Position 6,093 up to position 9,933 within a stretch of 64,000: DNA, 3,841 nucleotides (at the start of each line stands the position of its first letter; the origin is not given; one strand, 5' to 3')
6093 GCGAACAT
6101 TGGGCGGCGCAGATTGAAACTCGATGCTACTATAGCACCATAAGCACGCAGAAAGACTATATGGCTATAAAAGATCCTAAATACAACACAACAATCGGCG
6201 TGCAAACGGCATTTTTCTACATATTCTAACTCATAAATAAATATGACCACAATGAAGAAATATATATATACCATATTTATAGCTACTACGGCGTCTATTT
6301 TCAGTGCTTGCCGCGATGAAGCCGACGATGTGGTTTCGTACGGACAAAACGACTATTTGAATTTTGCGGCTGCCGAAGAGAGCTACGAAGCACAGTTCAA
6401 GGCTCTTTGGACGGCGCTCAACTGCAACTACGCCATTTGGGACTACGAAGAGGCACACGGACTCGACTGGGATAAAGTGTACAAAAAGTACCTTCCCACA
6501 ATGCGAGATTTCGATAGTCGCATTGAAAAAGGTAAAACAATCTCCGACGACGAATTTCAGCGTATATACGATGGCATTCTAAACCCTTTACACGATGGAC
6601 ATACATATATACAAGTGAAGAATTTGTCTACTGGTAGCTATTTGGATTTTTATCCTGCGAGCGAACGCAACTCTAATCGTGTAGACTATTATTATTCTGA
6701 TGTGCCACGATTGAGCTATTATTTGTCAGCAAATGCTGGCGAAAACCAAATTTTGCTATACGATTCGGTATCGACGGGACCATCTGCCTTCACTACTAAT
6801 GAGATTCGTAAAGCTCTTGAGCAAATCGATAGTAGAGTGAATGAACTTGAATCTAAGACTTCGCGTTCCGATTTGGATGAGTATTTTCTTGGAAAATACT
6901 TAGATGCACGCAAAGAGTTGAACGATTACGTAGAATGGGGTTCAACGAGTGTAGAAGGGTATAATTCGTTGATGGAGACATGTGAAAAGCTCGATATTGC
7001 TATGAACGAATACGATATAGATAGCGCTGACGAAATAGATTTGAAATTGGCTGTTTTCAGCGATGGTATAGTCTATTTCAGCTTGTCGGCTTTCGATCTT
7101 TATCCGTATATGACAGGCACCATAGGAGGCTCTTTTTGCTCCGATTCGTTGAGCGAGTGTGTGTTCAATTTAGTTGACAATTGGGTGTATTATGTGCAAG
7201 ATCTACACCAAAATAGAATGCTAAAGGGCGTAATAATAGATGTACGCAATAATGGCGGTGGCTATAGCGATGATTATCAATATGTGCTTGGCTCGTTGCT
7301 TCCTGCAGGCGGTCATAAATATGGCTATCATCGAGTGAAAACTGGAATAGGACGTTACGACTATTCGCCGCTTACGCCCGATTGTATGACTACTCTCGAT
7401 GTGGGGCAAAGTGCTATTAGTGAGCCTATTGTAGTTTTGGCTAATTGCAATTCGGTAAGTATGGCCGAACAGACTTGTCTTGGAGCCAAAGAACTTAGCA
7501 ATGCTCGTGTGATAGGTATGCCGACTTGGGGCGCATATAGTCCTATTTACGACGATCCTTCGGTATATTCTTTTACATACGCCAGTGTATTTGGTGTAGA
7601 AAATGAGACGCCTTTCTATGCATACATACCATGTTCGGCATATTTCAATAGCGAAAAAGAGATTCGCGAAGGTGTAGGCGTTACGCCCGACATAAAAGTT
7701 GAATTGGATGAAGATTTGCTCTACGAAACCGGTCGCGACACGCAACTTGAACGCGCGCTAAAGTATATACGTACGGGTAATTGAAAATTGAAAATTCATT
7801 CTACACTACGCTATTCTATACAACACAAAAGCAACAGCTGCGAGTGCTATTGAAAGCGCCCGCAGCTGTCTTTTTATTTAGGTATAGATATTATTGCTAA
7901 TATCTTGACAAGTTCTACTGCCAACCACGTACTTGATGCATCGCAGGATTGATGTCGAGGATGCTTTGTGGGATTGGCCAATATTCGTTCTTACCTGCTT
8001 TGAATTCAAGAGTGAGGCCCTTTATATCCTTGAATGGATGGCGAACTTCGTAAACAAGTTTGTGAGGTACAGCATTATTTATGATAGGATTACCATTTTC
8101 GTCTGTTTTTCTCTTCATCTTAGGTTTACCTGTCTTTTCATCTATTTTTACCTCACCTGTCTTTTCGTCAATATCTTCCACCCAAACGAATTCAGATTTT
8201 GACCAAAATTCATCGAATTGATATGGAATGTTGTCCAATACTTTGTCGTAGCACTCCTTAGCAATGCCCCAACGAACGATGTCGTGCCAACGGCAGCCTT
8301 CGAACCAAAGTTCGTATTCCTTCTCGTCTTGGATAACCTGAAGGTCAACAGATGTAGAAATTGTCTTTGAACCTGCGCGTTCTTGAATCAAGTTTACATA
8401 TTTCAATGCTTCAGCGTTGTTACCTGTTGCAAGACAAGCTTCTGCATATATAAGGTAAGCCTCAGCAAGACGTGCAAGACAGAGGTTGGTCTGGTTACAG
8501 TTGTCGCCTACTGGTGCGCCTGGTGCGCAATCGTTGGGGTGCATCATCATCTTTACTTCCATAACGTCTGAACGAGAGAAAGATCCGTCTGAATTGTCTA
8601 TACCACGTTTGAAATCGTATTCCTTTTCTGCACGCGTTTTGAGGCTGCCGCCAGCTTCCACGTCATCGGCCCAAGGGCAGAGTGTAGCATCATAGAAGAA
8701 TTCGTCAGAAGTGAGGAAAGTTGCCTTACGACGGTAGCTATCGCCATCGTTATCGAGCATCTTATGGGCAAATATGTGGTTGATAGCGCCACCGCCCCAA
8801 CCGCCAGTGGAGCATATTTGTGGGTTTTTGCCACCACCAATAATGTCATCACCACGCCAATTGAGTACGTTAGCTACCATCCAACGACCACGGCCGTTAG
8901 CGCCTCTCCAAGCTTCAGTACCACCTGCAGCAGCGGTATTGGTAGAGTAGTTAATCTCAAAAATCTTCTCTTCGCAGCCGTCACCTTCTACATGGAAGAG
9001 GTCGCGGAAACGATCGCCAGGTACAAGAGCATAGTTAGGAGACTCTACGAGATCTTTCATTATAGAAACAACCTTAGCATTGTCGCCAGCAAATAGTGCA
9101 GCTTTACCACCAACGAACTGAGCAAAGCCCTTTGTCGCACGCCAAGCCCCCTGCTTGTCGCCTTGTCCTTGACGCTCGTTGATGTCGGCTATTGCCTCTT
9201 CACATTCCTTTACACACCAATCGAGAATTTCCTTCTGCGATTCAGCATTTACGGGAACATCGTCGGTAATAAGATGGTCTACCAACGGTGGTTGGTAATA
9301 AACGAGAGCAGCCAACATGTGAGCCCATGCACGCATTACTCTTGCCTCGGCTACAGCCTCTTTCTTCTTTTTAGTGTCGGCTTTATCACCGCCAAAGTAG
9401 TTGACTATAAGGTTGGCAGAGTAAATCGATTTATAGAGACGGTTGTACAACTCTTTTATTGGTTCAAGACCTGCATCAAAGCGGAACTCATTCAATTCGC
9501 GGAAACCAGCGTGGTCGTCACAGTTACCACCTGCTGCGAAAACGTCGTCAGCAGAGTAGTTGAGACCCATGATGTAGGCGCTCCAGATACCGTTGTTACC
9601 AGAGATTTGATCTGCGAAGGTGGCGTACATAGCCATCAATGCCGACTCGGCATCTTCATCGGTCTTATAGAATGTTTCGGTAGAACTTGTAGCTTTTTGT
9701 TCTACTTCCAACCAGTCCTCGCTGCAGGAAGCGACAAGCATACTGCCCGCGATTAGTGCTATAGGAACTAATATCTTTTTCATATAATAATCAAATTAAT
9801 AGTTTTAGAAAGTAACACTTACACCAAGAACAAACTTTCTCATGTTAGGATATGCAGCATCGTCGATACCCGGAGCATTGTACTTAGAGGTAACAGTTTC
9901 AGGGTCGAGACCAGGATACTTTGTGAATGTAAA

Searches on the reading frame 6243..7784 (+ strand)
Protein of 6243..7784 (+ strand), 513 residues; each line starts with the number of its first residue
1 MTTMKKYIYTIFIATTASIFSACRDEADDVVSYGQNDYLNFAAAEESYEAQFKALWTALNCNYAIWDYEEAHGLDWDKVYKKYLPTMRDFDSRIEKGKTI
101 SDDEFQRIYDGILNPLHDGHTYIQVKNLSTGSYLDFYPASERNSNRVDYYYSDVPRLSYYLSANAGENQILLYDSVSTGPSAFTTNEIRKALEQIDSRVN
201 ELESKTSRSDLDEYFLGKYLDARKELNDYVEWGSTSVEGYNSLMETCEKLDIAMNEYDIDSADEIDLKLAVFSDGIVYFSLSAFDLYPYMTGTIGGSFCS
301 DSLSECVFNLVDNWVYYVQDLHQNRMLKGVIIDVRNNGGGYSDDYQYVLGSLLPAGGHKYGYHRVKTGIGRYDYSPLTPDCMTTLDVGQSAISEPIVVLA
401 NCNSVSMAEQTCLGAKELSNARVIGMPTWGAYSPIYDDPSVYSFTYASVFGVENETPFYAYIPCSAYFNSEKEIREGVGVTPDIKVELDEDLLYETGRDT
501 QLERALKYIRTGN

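Call 86: search_protein_families(library=pfam, proteins=[window:6243-7784:+], max_evalue=0.0001)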
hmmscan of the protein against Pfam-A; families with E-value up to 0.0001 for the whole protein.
window:6243-7784:+ (513 aa): 1 family
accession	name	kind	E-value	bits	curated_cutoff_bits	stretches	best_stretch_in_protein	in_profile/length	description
PF03572.23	Peptidase_S41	-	6.2e-13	49.1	24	1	319-486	23-165/165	Peptidase family S41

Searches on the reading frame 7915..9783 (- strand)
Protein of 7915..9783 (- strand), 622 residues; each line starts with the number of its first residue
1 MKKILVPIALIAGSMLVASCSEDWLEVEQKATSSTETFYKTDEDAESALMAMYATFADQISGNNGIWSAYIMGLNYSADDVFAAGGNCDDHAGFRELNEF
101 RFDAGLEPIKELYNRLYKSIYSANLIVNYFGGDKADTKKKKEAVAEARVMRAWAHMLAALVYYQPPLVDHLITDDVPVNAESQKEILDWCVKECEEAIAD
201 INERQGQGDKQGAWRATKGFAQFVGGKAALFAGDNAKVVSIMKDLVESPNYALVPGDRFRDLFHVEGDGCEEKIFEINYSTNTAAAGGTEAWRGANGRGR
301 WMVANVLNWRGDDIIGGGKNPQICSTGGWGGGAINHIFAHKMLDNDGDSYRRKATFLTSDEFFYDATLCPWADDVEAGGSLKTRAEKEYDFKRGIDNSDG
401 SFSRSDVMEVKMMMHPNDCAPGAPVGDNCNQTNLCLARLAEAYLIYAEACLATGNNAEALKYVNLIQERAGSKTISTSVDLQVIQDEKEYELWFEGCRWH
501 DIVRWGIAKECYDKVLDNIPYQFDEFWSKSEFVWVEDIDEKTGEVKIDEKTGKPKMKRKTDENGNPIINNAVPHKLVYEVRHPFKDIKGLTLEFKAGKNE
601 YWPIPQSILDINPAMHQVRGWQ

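Call 86: search_protein_families(library=pfam, proteins=[window:7915-9783:-], max_evalue=0.0001)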
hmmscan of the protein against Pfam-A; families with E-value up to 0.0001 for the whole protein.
window:7915-9783:- (622 aa): 2 families
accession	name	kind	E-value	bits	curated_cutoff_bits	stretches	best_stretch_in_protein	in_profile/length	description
PF07980.17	SusD_RagB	-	1e-30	107.9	23.1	1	343-621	74-297/297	SusD family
PF14322.12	SusD-like_3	-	4.1e-08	34.1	27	1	23-201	1-165/191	Starch-binding associating with outer membrane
